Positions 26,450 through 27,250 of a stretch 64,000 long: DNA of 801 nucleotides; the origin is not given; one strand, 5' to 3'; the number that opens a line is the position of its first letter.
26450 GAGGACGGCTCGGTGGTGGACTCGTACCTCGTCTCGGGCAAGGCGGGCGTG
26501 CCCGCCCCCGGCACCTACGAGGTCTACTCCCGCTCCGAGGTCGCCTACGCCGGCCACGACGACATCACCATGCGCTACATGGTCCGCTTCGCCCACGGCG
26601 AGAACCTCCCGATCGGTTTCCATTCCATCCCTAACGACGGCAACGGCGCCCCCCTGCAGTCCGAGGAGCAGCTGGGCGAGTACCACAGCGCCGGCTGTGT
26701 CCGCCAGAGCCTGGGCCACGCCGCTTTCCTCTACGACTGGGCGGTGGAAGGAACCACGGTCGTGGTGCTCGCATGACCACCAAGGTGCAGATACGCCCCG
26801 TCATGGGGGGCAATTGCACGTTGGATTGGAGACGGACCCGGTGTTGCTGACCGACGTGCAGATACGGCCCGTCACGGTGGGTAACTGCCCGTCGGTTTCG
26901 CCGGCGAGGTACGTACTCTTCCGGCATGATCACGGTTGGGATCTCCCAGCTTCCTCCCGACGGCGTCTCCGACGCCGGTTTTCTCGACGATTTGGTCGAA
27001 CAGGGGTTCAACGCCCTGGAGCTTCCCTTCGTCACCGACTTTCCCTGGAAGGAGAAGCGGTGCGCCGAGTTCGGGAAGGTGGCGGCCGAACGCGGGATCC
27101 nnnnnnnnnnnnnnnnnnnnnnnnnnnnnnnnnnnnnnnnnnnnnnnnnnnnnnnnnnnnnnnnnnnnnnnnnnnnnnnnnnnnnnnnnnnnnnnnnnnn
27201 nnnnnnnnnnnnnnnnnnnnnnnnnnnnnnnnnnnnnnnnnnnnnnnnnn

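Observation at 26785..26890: Two tandem dyad-symmetric 35-bp repeats immediately upstream of the Nfo-PolDom gene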

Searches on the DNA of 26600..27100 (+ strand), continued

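Call 77: search_with_rna_model(model_id=R1, sources=[L088, L089, L090, L091, L092, L093, L094, L095, L096, L097, L098, L099, L100, L101, L102, L103, L104, L105, L106, L107, L108, L109, L110, L111, L112, L113, L114, L115, L116, L117, L118, L119, L120, L121, L122, L123, L124, L125, L126, L127, L128, L129, L130, L131, L132, L133, L134, L135, L136, L137, L138, L139, L140, L141, L142, L143, L144, L145, L146, L147, L148, L149, L150, L151, L152, L153, L154, L155, L156, L157, L158, L159, L160, L161, L162, L163, L164, L165, L166, L167, L168, L169, L170, L171, L172, L173, L174, L175, L176, L177, L178, L179, L180, L181, L182, L183, L184, L185, L186, L187], max_evalue=0.001)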
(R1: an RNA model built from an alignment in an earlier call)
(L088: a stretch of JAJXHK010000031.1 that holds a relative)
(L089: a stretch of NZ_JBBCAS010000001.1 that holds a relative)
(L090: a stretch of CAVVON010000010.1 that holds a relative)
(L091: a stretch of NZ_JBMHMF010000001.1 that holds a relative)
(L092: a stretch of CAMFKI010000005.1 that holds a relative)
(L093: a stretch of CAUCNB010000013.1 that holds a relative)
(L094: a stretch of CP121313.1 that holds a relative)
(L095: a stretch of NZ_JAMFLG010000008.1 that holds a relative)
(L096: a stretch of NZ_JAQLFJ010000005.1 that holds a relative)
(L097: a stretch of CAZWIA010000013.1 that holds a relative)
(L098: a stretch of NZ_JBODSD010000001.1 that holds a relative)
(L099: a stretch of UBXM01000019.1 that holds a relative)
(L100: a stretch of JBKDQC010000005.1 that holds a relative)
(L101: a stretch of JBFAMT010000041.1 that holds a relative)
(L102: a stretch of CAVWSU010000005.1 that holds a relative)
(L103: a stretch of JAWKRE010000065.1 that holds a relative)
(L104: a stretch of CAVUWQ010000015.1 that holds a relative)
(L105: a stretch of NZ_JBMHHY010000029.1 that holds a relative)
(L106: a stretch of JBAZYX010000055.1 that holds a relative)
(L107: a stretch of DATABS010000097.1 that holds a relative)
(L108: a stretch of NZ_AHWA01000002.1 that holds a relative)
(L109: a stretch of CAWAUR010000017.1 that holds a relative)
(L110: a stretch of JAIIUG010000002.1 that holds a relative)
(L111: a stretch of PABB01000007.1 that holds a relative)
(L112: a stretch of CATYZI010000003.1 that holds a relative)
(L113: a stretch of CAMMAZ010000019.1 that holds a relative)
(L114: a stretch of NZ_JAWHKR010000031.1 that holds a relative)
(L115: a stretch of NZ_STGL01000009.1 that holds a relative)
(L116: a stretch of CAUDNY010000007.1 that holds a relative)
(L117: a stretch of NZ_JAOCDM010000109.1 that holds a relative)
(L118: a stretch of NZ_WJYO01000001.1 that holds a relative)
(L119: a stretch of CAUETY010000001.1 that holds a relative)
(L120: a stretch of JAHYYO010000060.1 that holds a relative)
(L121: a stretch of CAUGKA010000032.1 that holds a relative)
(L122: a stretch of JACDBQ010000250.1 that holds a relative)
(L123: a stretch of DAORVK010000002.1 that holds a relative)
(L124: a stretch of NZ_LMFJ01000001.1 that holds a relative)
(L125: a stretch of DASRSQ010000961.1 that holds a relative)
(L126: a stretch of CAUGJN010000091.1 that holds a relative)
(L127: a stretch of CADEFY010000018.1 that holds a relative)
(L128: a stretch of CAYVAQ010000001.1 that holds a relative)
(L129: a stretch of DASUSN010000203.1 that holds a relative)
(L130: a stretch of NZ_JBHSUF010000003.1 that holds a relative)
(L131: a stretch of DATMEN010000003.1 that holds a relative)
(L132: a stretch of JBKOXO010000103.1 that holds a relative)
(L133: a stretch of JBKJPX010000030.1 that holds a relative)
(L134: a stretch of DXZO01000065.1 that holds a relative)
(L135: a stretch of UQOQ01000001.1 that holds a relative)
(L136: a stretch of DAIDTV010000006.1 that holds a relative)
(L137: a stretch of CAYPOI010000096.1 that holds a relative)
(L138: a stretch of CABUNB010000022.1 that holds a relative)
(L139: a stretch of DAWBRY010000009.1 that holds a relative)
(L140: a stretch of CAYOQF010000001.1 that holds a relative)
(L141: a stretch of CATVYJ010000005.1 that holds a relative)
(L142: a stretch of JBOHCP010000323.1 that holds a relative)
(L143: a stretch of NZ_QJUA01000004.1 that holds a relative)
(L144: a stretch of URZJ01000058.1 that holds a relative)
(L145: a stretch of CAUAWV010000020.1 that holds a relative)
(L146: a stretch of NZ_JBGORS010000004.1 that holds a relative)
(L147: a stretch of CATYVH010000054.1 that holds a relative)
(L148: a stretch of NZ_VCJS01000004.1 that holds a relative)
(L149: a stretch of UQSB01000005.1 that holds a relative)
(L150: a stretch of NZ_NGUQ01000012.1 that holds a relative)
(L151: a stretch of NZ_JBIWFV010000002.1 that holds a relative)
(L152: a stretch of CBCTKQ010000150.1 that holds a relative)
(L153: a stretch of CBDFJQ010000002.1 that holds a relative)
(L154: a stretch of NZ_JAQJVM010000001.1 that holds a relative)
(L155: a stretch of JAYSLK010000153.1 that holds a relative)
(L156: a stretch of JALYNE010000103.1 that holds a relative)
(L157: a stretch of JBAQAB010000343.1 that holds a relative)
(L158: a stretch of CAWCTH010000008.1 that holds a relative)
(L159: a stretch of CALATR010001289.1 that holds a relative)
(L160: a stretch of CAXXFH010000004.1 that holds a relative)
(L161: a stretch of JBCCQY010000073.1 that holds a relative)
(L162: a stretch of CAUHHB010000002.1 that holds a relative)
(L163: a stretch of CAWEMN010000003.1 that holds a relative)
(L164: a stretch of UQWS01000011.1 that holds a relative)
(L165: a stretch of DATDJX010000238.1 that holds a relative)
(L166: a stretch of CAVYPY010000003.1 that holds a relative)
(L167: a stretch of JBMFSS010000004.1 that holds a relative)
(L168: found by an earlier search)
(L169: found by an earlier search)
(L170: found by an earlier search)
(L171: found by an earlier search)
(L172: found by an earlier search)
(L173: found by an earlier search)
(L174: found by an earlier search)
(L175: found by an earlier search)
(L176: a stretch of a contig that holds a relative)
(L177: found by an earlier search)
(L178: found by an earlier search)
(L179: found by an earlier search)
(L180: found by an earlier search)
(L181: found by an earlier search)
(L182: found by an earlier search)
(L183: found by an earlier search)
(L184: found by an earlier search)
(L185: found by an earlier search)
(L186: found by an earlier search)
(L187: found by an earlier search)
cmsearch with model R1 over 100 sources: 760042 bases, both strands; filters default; matches with E-value up to 0.001: 8.
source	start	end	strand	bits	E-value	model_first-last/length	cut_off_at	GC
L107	7696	7744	+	44.9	1.7e-09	1-49/49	no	0.53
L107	7696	7744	-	44.5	2.1e-09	1-49/49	no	0.53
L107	6683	6731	-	39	8.1e-08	1-49/49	no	0.55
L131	6688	6767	+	34.1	2.2e-06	1-49/49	no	0.65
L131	6688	6767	-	33.4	3.4e-06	1-49/49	no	0.65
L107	6683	6731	+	29.5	4.4e-05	1-49/49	no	0.55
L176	6386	6434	-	25.9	0.0005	1-49/49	no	0.76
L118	2251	2299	-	25.4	0.00068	1-49/49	no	0.65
